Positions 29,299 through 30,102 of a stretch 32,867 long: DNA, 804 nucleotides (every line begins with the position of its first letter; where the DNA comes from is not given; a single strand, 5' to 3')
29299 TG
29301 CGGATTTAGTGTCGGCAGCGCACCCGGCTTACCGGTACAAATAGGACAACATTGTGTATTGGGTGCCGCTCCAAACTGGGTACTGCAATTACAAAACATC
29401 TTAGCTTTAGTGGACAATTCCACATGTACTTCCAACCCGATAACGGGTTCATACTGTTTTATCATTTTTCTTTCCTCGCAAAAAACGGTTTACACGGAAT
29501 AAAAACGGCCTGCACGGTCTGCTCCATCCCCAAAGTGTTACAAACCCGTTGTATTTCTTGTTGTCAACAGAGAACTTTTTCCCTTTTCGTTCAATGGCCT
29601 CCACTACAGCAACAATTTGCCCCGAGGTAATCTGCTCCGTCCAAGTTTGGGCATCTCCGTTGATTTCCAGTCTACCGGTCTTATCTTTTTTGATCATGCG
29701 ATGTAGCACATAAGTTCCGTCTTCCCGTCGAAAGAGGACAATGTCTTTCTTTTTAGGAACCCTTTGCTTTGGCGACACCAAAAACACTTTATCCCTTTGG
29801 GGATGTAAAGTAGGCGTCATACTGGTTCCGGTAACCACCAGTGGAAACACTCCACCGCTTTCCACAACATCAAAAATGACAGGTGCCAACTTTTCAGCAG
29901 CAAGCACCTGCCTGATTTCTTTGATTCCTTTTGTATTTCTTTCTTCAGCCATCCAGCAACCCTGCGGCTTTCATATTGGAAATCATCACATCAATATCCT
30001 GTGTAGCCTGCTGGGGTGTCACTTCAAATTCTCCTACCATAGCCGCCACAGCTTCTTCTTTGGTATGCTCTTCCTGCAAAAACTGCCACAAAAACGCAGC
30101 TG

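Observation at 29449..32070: ECF sigma / anti-sigma pair hard-wired to a PqqD-like RRE protein and a soluble SipW-type (Ser-His) signal-peptidase homolog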

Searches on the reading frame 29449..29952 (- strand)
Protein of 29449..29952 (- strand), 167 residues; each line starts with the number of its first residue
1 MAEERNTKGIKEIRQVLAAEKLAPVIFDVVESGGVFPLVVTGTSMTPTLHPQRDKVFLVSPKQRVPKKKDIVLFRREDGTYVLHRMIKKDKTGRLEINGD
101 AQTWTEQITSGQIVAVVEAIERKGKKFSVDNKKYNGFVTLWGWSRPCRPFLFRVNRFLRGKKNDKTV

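Call 3: search_protein_families(library=pfam, proteins=[window:29449-29952:-], max_evalue=0.1)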
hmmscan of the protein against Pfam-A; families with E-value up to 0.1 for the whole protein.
window:29449-29952:- (167 aa): 2 families
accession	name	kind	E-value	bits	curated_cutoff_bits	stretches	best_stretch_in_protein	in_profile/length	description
PF00717.28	Peptidase_S24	-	5.4e-06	26.5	23.3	1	24-95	23-91/116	Peptidase S24-like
PF10502.14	Peptidase_S26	-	0.00068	20.1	22.9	1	35-79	23-68/168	Signal peptidase, peptidase S26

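Call 4: search_protein_families(library=ncbifam, proteins=[window:29449-29952:-], max_evalue=0.1)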
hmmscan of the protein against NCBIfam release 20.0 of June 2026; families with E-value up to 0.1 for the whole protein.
window:29449-29952:- (167 aa): 4 families
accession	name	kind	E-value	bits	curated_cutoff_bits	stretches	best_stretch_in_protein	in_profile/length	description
TIGR02228.1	sigpep_I_arch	equivalog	7e-06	26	51.85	1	31-100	27-99/158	signal peptidase I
TIGR02754.1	sod_Ni_protease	equivalog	0.00015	22.1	63.25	1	40-103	3-69/90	nickel-type superoxide dismutase maturation protease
TIGR02227.1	sigpep_I_bact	equivalog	0.00019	21.3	47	1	35-87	20-75/162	signal peptidase I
NF046067.1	SigPepSipWBacil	equivalog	0.031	13.8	190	1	40-91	43-94/189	signal peptidase I SipW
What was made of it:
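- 29449..29952 (-): 167-aa soluble SpI-like (SEC11/SipW-type, Ser-His) peptidase, homolog of the RiPP leader peptidase LppS. Conserved residues are Ser44, His84, Asp100 and Glu106. It has an N-terminal helix (residues 19-31) and two C-terminal helices. Family hits PF00717/PF10502/TIGR02228 (calls 3, 4).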

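Call 7: find_homologous_proteins(query=window:29449-29952:-)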
Query window:29449-29952:- (167 aa): 14 proteins with E <= 0.001 among 48 candidates.
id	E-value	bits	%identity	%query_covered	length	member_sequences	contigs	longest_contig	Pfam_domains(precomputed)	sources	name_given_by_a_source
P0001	3.4e-106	370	100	100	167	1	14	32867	PF00717.29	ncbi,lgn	-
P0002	5.0e-83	295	83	97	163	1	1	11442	-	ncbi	-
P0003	1.3e-81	290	81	97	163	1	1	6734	PF10502.15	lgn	-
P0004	2.1e-78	280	76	99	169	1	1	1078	-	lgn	-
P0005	1.7e-68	248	72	93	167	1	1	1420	PF00717.29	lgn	-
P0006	2.1e-68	247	71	97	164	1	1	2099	-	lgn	-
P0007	4.0e-68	246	72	97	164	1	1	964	-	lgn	-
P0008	2.0e-67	244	70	97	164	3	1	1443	-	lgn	-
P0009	2.9e-64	234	68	95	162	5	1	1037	-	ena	-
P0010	2.2e-37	146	50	86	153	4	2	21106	-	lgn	-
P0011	5.4e-26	109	43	86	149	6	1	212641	-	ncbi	-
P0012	1.7e-22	98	42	80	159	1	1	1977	-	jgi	-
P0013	1.9e-22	98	42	84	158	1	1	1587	-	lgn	-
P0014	1.4e-12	66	37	85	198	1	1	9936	PF00717.29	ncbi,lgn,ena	-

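Call 10: find_encoding_contigs(protein=P0011, flank=8000, max_places=4)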
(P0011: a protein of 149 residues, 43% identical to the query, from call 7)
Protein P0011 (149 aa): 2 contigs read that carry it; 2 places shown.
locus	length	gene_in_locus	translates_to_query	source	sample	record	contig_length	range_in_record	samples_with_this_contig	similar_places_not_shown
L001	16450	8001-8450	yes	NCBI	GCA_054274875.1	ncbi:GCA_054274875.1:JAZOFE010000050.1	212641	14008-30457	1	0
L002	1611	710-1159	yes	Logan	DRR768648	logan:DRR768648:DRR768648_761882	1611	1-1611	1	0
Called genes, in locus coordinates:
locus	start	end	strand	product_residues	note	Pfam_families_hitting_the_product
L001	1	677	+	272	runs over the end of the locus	PF16403:Bact_surface_Ig-like (weak)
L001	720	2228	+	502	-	PF02706:Wzz (weak), PF01656:CbiA, PF09140:MipZ, PF10609:ParA, PF13614:AAA_31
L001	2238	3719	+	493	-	PF01656:CbiA, PF09140:MipZ (weak), PF10609:ParA, PF13614:AAA_31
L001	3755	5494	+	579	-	PF00664:ABC_membrane, PF00005:ABC_tran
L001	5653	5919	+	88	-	PF05402:PqqD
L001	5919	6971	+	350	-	PF04055:Radical_SAM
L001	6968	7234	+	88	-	-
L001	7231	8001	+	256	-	PF27840:ScmC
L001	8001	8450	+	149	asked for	-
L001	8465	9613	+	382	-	PF14907:NTP_transf_5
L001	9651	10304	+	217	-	PF02397:Bac_transf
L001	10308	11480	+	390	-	PF13439:Glyco_transf_4, PF13579:Glyco_trans_4_4, PF00534:Glycos_transf_1, PF13692:Glyco_trans_1_4, PF13524:Glyco_trans_1_2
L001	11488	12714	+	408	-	PF03446:NAD_binding_2 (faint), PF03721:UDPG_MGDP_dh_N, PF00984:UDPG_MGDP_dh, PF03720:UDPG_MGDP_dh_C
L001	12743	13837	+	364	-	PF02350:Epimerase_2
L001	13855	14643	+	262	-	PF00535:Glycos_transf_2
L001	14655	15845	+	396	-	PF13439:Glyco_transf_4 (faint), PF00534:Glycos_transf_1, PF13692:Glyco_trans_1_4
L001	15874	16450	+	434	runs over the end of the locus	PF04932:Wzy_C (weak)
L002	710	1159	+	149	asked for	-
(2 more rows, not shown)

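Call 11: find_encoding_contigs(protein=P0010, flank=8000, max_places=4)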
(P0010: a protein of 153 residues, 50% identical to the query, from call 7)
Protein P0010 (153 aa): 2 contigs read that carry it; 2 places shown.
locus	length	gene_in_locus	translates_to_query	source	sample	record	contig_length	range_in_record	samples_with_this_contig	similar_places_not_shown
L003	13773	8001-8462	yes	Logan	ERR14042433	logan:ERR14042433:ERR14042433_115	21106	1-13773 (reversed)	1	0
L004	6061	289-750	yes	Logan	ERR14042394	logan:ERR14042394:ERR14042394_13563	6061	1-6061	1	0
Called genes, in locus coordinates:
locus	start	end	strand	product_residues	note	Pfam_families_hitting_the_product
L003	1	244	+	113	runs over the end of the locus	-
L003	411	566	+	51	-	-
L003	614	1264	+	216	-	PF14243:R2K_3, PF18299:R2K_2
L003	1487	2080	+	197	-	PF01844:HNH (weak)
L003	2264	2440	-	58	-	-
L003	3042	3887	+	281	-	PF01814:Hemerythrin, PF13690:CheX, PF04509:CheC (weak)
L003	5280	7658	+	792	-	PF11308:Glyco_hydro_129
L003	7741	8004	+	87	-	PF05402:PqqD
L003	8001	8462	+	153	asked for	-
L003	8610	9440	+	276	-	PF27840:ScmC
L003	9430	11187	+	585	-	PF00664:ABC_membrane, PF02463:SMC_N (weak), PF00005:ABC_tran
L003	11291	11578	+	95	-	-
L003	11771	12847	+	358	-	PF04055:Radical_SAM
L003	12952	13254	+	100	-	-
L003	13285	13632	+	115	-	-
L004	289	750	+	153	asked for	-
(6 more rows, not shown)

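Call 12: find_encoding_contigs(protein=P0001, flank=10000, max_places=6)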
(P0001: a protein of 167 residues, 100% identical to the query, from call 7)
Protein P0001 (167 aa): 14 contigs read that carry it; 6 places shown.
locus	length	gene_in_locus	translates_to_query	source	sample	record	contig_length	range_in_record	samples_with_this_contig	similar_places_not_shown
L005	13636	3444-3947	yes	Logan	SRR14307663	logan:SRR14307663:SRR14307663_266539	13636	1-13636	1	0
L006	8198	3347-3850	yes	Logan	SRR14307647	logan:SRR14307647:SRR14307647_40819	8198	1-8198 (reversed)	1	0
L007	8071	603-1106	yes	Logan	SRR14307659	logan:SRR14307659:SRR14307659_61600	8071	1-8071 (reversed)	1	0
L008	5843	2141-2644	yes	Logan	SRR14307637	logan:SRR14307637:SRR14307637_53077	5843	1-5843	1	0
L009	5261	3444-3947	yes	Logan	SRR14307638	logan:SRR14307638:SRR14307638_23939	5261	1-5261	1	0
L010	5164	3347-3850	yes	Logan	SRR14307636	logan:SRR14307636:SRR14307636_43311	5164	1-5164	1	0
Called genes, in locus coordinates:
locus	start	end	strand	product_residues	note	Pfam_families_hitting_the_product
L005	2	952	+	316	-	?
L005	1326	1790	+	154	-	PF04542:Sigma70_r2, PF08281:Sigma70_r4_2, PF04545:Sigma70_r4 (weak)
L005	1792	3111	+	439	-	-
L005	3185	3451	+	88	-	PF05402:PqqD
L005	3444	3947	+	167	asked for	PF00717:Peptidase_S24 (weak)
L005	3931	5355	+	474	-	PF02934:GatB_N, PF02637:GatB_Yqey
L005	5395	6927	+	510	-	PF04616:Glyco_hydro_43, PF00754:F5_F8_type_C, PF22633:F5_F8_type_C_2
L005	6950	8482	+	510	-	PF04616:Glyco_hydro_43, PF00754:F5_F8_type_C, PF22633:F5_F8_type_C_2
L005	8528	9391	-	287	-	PF04018:VCA0040-like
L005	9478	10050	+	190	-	PF04892:VanZ-LLP1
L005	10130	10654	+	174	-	PF08876:DUF1836, PF13411:MerR_1 (weak)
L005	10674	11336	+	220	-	-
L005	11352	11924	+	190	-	-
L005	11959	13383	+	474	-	PF01145:Band_7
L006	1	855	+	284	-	?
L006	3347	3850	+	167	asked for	PF00717:Peptidase_S24 (weak)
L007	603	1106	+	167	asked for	PF00717:Peptidase_S24 (weak)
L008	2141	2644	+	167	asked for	PF00717:Peptidase_S24 (weak)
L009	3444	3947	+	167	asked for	PF00717:Peptidase_S24 (weak)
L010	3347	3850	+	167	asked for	PF00717:Peptidase_S24 (weak)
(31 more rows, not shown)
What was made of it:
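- Checked: PqqD-like ORF: 29945-30220 (91 aa from TTG) or 29945-30211 (88 aa from ATG, the start used by public gene calls, call 12).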

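Call 13: find_encoding_contigs(protein=P0002, flank=10000, max_places=3)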
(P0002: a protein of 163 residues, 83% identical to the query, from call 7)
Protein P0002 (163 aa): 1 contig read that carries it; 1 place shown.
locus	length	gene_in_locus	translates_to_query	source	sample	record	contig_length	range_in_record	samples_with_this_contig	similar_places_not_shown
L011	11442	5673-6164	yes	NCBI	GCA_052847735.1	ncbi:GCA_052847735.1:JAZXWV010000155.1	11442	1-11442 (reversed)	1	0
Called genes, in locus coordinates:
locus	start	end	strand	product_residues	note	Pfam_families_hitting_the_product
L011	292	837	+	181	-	PF00156:Pribosyltran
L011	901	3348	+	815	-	PF00133:tRNA-synt_1, PF09334:tRNA-synt_1g, PF13603:tRNA-synt_1_2, PF00133:tRNA-synt_1, PF08264:Anticodon_1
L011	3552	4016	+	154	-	PF04542:Sigma70_r2, PF08281:Sigma70_r4_2, PF04545:Sigma70_r4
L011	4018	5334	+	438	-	-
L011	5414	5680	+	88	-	PF05402:PqqD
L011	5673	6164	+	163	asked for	-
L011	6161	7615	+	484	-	PF02934:GatB_N, PF02637:GatB_Yqey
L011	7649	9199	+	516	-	PF04616:Glyco_hydro_43, PF00754:F5_F8_type_C, PF22633:F5_F8_type_C_2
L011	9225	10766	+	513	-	PF04616:Glyco_hydro_43, PF00754:F5_F8_type_C, PF22633:F5_F8_type_C_2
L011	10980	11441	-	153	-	?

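Call 14: find_encoding_contigs(protein=P0014, flank=10000, max_places=4)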
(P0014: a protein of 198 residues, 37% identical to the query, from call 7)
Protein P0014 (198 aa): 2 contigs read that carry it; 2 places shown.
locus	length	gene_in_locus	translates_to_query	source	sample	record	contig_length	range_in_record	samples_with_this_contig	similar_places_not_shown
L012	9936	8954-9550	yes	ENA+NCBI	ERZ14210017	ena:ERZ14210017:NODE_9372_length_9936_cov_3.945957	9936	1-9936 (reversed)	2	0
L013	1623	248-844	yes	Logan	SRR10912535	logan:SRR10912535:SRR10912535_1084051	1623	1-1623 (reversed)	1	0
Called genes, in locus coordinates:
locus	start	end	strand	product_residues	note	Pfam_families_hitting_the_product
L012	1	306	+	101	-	?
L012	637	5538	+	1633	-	PF02368:Big_2 (weak)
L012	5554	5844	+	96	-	-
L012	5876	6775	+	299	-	PF27840:ScmC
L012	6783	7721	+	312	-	PF04055:Radical_SAM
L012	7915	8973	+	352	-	-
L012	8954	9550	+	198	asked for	PF00717:Peptidase_S24 (weak)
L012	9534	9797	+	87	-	PF05402:PqqD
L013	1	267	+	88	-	?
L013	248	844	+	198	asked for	PF00717:Peptidase_S24 (weak)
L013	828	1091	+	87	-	PF05402:PqqD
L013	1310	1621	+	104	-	?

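Call 15: find_encoding_contigs(protein=P0003, flank=10000, max_places=3)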
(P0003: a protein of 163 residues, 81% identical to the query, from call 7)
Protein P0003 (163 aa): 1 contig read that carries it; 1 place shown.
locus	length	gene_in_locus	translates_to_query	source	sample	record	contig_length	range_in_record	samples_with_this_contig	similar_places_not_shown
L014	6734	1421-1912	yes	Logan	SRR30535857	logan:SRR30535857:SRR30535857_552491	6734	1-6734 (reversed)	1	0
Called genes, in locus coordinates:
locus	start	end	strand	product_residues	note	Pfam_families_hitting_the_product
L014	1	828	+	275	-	?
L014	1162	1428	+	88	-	PF05402:PqqD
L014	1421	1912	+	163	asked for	PF10502:Peptidase_S26 (faint)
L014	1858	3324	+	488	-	PF02934:GatB_N, PF02637:GatB_Yqey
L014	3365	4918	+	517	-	PF04616:Glyco_hydro_43, PF00754:F5_F8_type_C, PF22633:F5_F8_type_C_2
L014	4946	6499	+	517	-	PF04616:Glyco_hydro_43, PF00754:F5_F8_type_C, PF22633:F5_F8_type_C_2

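Call 18: search_protein_representatives(alignment_id=A1)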
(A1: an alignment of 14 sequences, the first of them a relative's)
Query: 14 sequences, 164 profile positions. Proteins with E-value up to 0.001 (for the whole library): 11163; up to 1e-10: 4031; up to 1e-30: 337. The best 150 are listed.
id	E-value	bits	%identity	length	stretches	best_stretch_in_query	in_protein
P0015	2.5e-50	186.3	-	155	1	11-161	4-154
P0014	3.9e-50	185.7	-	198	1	1-161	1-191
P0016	4.9e-49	182.1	-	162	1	14-163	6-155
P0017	5.6e-49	181.9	-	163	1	10-162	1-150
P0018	4.3e-47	175.8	-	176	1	11-158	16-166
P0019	7.4e-47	175.0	-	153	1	12-161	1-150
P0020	3.2e-45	169.7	-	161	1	12-157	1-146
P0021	3.3e-45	169.6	-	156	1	12-162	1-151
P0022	4.1e-45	169.3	-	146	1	13-156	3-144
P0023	4.9e-45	169.1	-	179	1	13-160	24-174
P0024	5.1e-45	169.0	-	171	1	10-161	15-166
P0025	9.2e-45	168.2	-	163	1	11-159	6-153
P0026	3.2e-44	166.4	-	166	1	11-160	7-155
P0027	8.9e-44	165.0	-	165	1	12-160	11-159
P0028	8.9e-44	165.0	-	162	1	14-154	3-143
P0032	4.9e-43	162.6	-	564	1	10-157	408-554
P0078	7.8e-38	145.7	-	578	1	11-160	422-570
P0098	7.8e-37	142.4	-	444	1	7-160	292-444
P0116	7.1e-36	139.3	-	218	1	12-157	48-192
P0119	1.1e-35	138.7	-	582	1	14-159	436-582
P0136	5.6e-35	136.4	-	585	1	13-161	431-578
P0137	6.0e-35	136.3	-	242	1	14-160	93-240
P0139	8.2e-35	135.8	-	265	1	14-158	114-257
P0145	1.5e-34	135.0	-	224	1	17-161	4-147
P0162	2.5e-34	134.2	-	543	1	23-160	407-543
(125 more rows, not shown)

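Call 19: search_protein_families(library=pfam, proteins=[P0032, P0078, P0119, P0136, P0162, P0098, P0137, P0139, P0116, P0145], max_evalue=0.01)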
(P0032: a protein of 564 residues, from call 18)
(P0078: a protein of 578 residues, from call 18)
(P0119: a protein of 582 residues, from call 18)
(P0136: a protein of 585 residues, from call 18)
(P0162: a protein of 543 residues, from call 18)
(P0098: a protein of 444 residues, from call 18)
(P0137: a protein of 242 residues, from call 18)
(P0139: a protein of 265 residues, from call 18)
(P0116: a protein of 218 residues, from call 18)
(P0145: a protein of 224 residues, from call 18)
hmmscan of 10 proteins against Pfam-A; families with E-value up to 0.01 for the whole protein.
P0032 (564 aa): 3 families
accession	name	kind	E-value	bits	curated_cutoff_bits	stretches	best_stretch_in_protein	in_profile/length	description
PF14907.12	NTP_transf_5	-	1e-46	160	31.2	1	38-291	2-249/249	Uncharacterised nucleotidyltransferase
PF00717.28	Peptidase_S24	-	0.00029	20.9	23.3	1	418-505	19-103/116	Peptidase S24-like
PF10502.14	Peptidase_S26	-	0.0041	17.5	22.9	1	436-507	26-100/168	Signal peptidase, peptidase S26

P0078 (578 aa): 2 families
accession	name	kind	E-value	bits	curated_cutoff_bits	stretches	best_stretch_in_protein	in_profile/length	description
PF14907.12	NTP_transf_5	-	3.8e-40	138.5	31.2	1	40-293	1-248/249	Uncharacterised nucleotidyltransferase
PF00717.28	Peptidase_S24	-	0.00044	20.4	23.3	1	436-503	27-88/116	Peptidase S24-like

P0119 (582 aa): 1 family
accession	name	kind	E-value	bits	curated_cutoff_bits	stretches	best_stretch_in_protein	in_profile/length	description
PF14907.12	NTP_transf_5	-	2.3e-40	139.2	31.2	1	32-281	2-246/249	Uncharacterised nucleotidyltransferase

P0136 (585 aa): 1 family
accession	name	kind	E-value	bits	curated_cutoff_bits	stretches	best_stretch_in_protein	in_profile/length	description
PF14907.12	NTP_transf_5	-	3.5e-44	151.7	31.2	1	31-284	2-249/249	Uncharacterised nucleotidyltransferase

P0162 (543 aa): 2 families
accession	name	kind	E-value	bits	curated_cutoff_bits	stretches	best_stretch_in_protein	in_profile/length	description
PF14907.12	NTP_transf_5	-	5.4e-34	118.3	31.2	1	31-271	7-249/249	Uncharacterised nucleotidyltransferase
PF00717.28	Peptidase_S24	-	0.00037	20.6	23.3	1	417-493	33-105/116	Peptidase S24-like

P0098 (444 aa): 1 family
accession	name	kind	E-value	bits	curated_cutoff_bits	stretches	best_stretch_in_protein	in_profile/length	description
PF00717.28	Peptidase_S24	-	7.9e-07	29.2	23.3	1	305-380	19-91/116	Peptidase S24-like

P0137 (242 aa): 2 families
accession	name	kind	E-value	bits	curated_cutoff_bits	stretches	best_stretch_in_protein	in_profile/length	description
PF05402.18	PqqD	-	3.1e-15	56.7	23.4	1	21-84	6-64/67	Coenzyme PQQ synthesis protein D (PqqD)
PF00717.28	Peptidase_S24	-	0.0026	17.9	23.3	1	111-166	32-84/116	Peptidase S24-like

P0139 (265 aa): 1 family
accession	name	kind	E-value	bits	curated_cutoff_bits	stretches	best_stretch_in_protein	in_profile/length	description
PF00717.28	Peptidase_S24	-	0.002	18.2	23.3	1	113-195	12-91/116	Peptidase S24-like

P0116 (218 aa): 2 families
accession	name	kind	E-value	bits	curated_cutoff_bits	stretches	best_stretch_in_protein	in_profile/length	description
PF10502.14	Peptidase_S26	-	0.00094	19.6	22.9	1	73-123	26-79/168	Signal peptidase, peptidase S26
PF00717.28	Peptidase_S24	-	0.0087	16.2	23.3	0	57-137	23-97/116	Peptidase S24-like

P0145 (224 aa): 0 families
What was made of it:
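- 29945..30211 (-): 88-aa discrete PqqD-like RiPP recognition element (RRE), lasso-B1/LppB type. An alternative TTG start at 30220 gives 91 aa. Natural PqqD-peptidase fusions exist (P0137, call 19).
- Closest known: Lasso peptide B1/B2 split leader peptidase. Same: Fused versions exist in both systems (call 19).
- PqqD-peptidase and NTP_transf_5-peptidase fusion proteins exist (call 19).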

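Call 27: find_related_loci(query=A3, collection=genome_contigs, flank=10000)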
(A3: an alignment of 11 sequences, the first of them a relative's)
Query A3 (167 aa) in genome_contigs; peptide patterns used: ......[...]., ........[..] (x = any residue, [..] = any of these).
25 stretches matched a pattern; 7 encode a relative of the query (tblastn E <= 1e-3); 7 distinct loci.
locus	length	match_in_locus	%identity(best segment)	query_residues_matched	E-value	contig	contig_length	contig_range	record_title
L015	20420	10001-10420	53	17-156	1e-41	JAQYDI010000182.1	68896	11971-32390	MAG: Lachnospiraceae bacterium isolate SUG1763 k141_797576, whole genome shotgun sequence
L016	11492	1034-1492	43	3-154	1e-34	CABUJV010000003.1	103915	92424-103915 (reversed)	MAG TPA_asm: uncultured Clostridiales bacterium isolate MGYG-HGUT-04068 genome assembly, contig: GUT_GENOME255537_3, who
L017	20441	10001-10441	44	15-162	1e-31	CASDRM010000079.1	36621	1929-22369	uncultured Ruminococcus sp. isolate Batch1_idba_bin.1515 genome assembly, contig: Batch1_idba_bin.1515.fa_k87_23083945,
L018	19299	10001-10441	43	15-162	4e-31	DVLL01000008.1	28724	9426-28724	MAG TPA_asm: Candidatus Faeciplasma pullistercoris isolate CHK33-4379 CHK33__C81618_L28724_ERR2241698, whole genome shot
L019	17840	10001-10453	41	3-154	1e-28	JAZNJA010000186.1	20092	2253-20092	MAG: Eubacteriales bacterium isolate T1900044682_TS20190148.MAGScoT_cleanbin_000009 SGB_1696_k141_1183333, whole genome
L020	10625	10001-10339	50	36-150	5e-27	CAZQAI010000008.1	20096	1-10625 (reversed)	MAG TPA_asm: uncultured Clostridium sp. isolate SRP222994_co1_380 genome assembly, contig: NODE_5513_length_20096_cov_4.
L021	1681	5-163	47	93-141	5e-8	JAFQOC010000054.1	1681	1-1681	MAG: Clostridia bacterium isolate RGIG1996 Goat_Colon-1__c83061, whole genome shotgun sequence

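Call 30: find_related_loci(query=A3, collection=metagenome_contigs, flank=10000)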
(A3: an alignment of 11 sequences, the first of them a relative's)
Query A3 (167 aa) in metagenome_contigs; peptide patterns used: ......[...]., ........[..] (x = any residue, [..] = any of these).
41 stretches matched a pattern; 2 encode a relative of the query (tblastn E <= 1e-3); 2 distinct loci.
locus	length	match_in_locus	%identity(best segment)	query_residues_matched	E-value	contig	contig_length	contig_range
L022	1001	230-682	41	3-154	2e-30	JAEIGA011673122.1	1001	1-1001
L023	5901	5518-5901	41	36-162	7e-27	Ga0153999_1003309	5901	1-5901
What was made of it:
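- Tried and rejected: The narrower A3 gave only 7 genome loci and 2 metagenome loci (calls 27, 30).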
